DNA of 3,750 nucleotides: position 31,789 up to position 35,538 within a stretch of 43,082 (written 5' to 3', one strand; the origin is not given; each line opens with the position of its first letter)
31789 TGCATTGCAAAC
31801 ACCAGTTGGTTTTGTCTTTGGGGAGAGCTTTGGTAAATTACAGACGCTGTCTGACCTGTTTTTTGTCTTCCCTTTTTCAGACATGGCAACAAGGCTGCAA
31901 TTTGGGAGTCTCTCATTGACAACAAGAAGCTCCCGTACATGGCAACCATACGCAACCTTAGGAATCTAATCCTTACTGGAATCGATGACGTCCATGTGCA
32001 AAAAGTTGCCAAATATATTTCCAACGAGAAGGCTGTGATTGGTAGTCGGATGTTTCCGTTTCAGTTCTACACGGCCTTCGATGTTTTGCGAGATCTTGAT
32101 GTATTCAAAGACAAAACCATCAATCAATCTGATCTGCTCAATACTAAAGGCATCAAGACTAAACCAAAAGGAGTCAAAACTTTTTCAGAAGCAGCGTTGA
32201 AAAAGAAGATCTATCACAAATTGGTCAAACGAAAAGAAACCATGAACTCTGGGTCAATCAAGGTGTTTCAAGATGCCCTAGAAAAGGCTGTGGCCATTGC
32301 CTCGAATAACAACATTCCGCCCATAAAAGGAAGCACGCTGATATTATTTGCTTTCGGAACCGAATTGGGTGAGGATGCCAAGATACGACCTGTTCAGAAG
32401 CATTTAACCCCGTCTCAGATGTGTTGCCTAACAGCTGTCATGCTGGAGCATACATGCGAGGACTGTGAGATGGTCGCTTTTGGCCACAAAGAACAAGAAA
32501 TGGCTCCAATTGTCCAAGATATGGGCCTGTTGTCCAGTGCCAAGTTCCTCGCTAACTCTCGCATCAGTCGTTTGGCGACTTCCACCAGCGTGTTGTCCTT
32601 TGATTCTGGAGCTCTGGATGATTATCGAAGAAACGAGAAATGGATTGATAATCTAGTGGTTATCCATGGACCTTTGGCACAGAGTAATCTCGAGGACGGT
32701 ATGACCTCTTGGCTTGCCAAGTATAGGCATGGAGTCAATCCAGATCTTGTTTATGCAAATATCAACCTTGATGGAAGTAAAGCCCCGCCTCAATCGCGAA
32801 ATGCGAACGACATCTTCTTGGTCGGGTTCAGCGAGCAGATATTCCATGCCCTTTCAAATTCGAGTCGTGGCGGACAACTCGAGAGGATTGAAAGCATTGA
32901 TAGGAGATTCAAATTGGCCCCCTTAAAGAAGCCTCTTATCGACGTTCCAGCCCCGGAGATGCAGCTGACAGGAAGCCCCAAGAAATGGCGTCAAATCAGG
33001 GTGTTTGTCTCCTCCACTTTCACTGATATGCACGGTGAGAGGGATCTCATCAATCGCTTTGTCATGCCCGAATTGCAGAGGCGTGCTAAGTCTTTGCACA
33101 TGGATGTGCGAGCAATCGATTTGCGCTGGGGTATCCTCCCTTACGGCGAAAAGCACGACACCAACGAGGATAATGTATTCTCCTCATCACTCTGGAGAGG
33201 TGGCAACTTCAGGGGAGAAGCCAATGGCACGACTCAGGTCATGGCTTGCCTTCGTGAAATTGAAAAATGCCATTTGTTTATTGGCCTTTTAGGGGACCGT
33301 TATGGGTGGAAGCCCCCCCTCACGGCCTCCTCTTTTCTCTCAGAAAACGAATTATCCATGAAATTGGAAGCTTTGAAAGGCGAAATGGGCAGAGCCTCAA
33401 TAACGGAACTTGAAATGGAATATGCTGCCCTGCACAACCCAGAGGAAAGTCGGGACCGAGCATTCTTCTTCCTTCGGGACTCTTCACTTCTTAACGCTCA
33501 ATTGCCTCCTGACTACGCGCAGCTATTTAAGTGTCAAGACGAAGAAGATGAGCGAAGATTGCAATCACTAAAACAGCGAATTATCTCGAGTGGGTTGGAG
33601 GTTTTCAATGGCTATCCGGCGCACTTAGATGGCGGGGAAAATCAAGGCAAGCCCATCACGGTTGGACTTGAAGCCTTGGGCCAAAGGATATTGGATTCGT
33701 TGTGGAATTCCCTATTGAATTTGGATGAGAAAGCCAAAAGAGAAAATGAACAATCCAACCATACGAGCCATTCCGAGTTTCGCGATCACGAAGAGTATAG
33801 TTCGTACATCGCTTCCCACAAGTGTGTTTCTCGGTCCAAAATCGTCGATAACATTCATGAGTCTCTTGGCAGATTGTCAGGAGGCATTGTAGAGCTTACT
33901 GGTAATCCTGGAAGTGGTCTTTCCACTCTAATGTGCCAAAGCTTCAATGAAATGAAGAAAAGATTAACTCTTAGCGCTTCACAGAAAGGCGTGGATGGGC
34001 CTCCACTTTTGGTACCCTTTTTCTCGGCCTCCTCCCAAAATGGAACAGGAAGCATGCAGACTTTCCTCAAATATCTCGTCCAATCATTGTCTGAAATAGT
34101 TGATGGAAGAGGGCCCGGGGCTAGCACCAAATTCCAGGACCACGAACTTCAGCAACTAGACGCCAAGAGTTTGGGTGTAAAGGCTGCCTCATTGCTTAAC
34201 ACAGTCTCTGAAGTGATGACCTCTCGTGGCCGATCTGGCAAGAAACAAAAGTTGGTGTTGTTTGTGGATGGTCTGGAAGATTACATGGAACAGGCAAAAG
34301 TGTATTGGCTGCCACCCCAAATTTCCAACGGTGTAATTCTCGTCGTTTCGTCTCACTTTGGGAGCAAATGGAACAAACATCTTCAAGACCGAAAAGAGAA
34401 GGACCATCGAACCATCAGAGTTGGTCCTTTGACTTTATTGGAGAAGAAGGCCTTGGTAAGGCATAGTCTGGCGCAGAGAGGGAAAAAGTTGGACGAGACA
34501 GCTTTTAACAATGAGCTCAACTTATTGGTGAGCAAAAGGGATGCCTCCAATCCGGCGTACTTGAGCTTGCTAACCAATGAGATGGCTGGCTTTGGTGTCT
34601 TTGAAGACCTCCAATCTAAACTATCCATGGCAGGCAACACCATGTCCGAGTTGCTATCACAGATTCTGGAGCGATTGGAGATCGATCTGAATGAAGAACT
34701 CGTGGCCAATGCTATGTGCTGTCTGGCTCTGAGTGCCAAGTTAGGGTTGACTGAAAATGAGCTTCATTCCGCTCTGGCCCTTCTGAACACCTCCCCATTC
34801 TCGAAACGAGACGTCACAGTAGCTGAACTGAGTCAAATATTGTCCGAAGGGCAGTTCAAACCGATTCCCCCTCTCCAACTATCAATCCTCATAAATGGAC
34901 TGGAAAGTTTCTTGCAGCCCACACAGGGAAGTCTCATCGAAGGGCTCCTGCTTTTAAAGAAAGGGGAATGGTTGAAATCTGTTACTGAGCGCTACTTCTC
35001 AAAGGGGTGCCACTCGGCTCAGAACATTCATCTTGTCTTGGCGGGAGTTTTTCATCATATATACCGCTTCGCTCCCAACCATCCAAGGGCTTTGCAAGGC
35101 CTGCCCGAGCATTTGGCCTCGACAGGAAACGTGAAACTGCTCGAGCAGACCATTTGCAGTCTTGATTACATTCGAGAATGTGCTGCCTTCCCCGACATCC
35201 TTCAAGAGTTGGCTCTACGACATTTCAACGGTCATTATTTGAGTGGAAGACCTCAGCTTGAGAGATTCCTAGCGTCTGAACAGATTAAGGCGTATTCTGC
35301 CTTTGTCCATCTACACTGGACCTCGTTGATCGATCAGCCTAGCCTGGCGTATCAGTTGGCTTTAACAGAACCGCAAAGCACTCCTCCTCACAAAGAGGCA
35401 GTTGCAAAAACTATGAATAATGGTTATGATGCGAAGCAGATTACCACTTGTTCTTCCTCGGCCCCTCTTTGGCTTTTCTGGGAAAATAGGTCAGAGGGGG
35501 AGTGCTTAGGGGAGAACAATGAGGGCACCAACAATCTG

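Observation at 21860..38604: Vault-particle gene pair: MVP and TEP1 arranged head-to-head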

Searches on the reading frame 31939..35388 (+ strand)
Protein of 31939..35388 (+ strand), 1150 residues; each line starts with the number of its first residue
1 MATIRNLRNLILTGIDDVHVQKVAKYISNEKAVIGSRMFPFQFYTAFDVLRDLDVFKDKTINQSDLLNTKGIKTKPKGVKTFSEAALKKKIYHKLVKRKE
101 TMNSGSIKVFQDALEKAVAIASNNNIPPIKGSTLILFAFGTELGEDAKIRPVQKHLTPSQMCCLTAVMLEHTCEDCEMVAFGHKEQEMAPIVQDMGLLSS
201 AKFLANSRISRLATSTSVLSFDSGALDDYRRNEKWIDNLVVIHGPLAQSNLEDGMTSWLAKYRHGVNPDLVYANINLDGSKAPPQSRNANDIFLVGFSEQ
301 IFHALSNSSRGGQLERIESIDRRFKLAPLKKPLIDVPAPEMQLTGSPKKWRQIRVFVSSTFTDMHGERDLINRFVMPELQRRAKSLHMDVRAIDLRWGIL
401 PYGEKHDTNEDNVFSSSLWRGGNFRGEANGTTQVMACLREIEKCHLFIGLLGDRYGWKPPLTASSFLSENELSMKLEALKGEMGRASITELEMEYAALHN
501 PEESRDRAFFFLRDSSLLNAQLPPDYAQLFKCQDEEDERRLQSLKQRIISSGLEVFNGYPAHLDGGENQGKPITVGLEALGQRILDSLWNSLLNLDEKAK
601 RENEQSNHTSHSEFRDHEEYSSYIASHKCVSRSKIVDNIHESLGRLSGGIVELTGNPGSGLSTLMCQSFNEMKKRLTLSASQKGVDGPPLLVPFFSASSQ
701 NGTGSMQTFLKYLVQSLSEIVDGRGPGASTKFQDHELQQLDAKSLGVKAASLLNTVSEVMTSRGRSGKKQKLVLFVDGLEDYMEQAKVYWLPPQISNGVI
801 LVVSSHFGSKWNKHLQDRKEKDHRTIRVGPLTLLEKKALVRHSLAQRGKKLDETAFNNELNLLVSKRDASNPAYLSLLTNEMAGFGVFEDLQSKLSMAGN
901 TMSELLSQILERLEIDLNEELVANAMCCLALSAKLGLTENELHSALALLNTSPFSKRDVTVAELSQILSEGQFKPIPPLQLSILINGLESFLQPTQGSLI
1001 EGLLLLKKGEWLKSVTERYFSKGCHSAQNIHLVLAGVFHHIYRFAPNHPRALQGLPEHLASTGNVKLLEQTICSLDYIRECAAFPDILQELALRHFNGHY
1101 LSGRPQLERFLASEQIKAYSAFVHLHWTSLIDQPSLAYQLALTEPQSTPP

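Call 12: find_homologous_proteins(query=window:31939-35388:+)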
Query window:31939-35388:+ (1150 aa): 218 proteins with E <= 0.001 among 8000 candidates; the best 120 are listed.
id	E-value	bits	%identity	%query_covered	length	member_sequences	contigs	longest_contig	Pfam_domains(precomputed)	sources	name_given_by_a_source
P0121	2.2e-225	769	40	99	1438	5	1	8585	PF25168.2,PF25174.2,PF24814.2,PF23381.2,PF23342.2,PF25173.2,PF25171.2,PF13271.12,PF25175.2,PF24817.2,PF24796.2,PF13191.13,PF23393.3,PF17908.7,PF25172.2,PF05729.19,PF24807.2,PF25047.1,PF05731.18,PF00400.39,PF23414.2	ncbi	-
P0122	1.9e-215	736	39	91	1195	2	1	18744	PF13271.12,PF05729.19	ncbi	-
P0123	3.4e-209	715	37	100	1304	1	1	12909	PF13271.12,PF05731.18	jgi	jgi:telomerase protein component 1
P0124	3.5e-206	705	36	100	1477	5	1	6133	PF25168.2,PF24105.2,PF24805.2,PF24017.3,PF23342.2,PF24817.2,PF23393.3,PF05729.19,PF05731.18,PF00400.39,PF23414.2,PF25174.2,PF24814.2,PF23381.2,PF25173.2,PF23383.2,PF25171.2,PF13271.12,PF25175.2,PF24796.2,PF24780.2,PF23409.2,PF25172.2,PF24782.3,PF25391.2,PF24807.2,PF25047.1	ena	-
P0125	1.4e-201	690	37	100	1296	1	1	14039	PF17908.7,PF13271.12,PF05731.18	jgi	-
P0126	1.5e-187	644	35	100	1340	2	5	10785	PF25168.2,PF24805.2,PF24017.3,PF24817.2,PF23393.3,PF05731.18,PF00400.39,PF23414.2,PF23775.2,PF25174.2,PF24814.2,PF23381.2,PF25173.2,PF23383.2,PF25171.2,PF13271.12,PF25175.2,PF24796.2,PF23409.2,PF25172.2,PF24782.3,PF25391.2,PF24807.2,PF25047.1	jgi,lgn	jgi:telomerase protein component 1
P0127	3.0e-151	524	33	100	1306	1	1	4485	PF25168.2,PF25174.2,PF24814.2,PF24805.2,PF23381.2,PF25173.2,PF23383.2,PF25171.2,PF13271.12,PF25175.2,PF24817.2,PF24796.2,PF24780.2,PF23409.2,PF23393.3,PF25172.2,PF24782.3,PF25391.2,PF24807.2,PF25047.1,PF05731.18,PF00400.39,PF23414.2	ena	-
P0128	7.4e-143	496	31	98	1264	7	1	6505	PF25168.2,PF25174.2,PF24814.2,PF24805.2,PF23381.2,PF25173.2,PF23383.2,PF25171.2,PF13271.12,PF25175.2,PF24817.2,PF24796.2,PF23409.2,PF23393.3,PF25172.2,PF25391.2,PF23869.2,PF24807.2,PF25047.1,PF05731.18,PF00400.39,PF23414.2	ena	-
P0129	2.0e-130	455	31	100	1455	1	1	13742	PF25168.2,PF24805.2,PF25048.2,PF24017.3,PF23342.2,PF24817.2,PF23393.3,PF05731.18,PF00400.39,PF23414.2,PF25174.2,PF24814.2,PF23381.2,PF25173.2,PF23383.2,PF25171.2,PF13271.12,PF25175.2,PF24796.2,PF23409.2,PF25172.2,PF24782.3,PF25391.2,PF24807.2,PF25047.1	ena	-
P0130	1.8e-121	425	31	100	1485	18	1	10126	PF25168.2,PF24805.2,PF25048.2,PF24017.3,PF23342.2,PF24817.2,PF23393.3,PF05731.18,PF00400.39,PF23414.2,PF25174.2,PF24814.2,PF23381.2,PF25173.2,PF23383.2,PF25171.2,PF13271.12,PF25175.2,PF24796.2,PF23409.2,PF25172.2,PF24782.3,PF25391.2,PF24807.2,PF25047.1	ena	-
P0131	4.6e-108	381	31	80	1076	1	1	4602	PF24883.3,PF13271.12,PF05731.18,PF19334.5,PF13401.13,PF20703.4,PF13191.13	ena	-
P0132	3.1e-96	341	31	67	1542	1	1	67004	PF24883.3,PF13271.12,PF05731.18,PF19334.5,PF13191.13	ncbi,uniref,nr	ncbi:telomerase protein component 1 [Elysia marginata]|uniref:Telomerase protein component 1 n=1 Tax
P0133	6.7e-81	291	35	51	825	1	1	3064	PF13271.12,PF05731.18,PF19334.5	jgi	jgi:telomerase protein component 1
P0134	3.5e-69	252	29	46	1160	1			PF24883.3,PF13271.12,PF05731.18,PF19334.5,PF13401.13,PF13191.13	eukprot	eukprot:TRINITY_DN7989_c0_g1_i1.p1 TRINITY_DN7989_c0_g1~~TRINITY_DN7989_c0_g1_i1.p1 ORF type:complet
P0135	1.5e-68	250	29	72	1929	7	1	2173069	PF25168.2,PF24105.2,PF24805.2,PF25048.2,PF24017.3,PF23342.2,PF23411.2,PF13570.14,PF23760.2,PF24817.2,PF13401.13,PF13191.13,PF23393.3,PF23389.2,PF20426.5,PF05729.19,PF00400.39,PF23414.2,PF25178.1,PF23410.5,PF23775.2,PF25174.2,PF24814.2,PF23381.2,PF25173.2,PF23383.2,PF25171.2,PF12894.14,PF13271.12,PF2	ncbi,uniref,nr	ncbi:PREDICTED: telomerase protein component 1-like [Thamnophis sirtalis]|uniref:Telomerase protein 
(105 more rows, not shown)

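Call 26: find_encoding_contigs(protein=P0122, flank=10000, max_places=2)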
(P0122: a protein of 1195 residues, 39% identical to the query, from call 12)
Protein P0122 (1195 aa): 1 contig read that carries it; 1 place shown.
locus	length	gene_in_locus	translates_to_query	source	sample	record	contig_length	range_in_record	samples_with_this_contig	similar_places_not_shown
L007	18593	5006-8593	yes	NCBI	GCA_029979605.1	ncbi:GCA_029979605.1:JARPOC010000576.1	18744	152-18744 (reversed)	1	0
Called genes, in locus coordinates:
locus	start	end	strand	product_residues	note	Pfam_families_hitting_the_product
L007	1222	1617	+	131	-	PF05731:TROVE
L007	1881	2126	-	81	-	-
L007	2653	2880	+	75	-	-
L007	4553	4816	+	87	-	PF05731:TROVE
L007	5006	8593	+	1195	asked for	PF13271:DUF4062, PF05729:NACHT (weak)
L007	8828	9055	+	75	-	PF24807:WD40_CDC20-Fz (weak), PF24814:WD40_Prp19 (weak), PF25047:Beta-prop_TEP1_2nd, PF25171:Beta-prop_WDR36-Utp21_1st, PF25173:Beta-prop_WDR3_1st, PF25174:Beta-prop_THOC3, PF25175:Beta-prop_WDR5, PF00400:WD40 (weak)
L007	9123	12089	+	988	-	PF00400:WD40 (faint), PF23381:Beta-prop_IFT122_1st (faint), PF23393:Beta-prop_WDR90_POC16_2nd (faint), PF24817:WD40_WDHD1_1st (weak), PF25173:Beta-prop_WDR3_1st (weak), PF25175:Beta-prop_WDR5, PF25173:Beta-prop_WDR3_1st (weak), PF24814:WD40_Prp19 (weak), +10 more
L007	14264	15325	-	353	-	PF00685:Sulfotransfer_1 (weak), PF13469:Sulfotransfer_3 (weak)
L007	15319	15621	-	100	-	-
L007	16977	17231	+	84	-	-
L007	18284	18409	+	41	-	-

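Call 44: search_solved_structures(query=window:31939-35388:+, max_evalue=0.001, show_alignments=1)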
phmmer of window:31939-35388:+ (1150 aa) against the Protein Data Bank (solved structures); distinct sequences matched with E-value up to 0.001: 1.
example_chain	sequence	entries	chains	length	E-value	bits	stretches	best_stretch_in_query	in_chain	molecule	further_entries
11gz_A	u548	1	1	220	2.9e-30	107.9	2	430-593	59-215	Telomerase protein component 1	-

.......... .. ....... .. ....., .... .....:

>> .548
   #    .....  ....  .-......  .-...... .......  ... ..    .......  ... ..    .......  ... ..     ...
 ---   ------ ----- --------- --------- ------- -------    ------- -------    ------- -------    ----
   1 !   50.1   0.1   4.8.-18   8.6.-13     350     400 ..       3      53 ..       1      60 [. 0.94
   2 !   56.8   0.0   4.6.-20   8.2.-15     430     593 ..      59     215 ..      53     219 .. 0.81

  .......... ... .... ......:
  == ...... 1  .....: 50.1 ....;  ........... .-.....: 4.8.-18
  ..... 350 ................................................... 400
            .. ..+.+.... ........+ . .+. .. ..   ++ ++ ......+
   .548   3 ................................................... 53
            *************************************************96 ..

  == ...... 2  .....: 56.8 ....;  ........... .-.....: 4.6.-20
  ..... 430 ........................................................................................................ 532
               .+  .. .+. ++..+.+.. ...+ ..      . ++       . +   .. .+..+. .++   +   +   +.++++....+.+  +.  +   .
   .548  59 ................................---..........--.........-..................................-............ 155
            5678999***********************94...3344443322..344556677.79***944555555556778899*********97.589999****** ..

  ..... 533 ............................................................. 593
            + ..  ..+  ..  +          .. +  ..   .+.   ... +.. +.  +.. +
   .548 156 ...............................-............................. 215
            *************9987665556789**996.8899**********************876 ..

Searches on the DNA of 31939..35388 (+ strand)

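Call 56: search_rna_families(sources=[L039, L007], threshold=evalue, max_evalue=1)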
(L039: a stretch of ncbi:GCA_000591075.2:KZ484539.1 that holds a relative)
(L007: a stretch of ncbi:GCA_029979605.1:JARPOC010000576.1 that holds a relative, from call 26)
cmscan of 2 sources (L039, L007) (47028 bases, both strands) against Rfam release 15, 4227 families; matches with E-value up to 1: 2.
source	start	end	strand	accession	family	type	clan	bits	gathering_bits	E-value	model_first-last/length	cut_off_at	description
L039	19943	20024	+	RF04154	mir-1277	Gene; miRNA;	-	28.2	81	0.33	1-78/78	no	mir-1277 microRNA precursor family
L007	2909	2987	+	RF02716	sno_ncR3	Gene; snRNA; snoRNA; CD-box;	-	23.7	88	0.83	1-75/75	no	Small nucleolar RNA ncR3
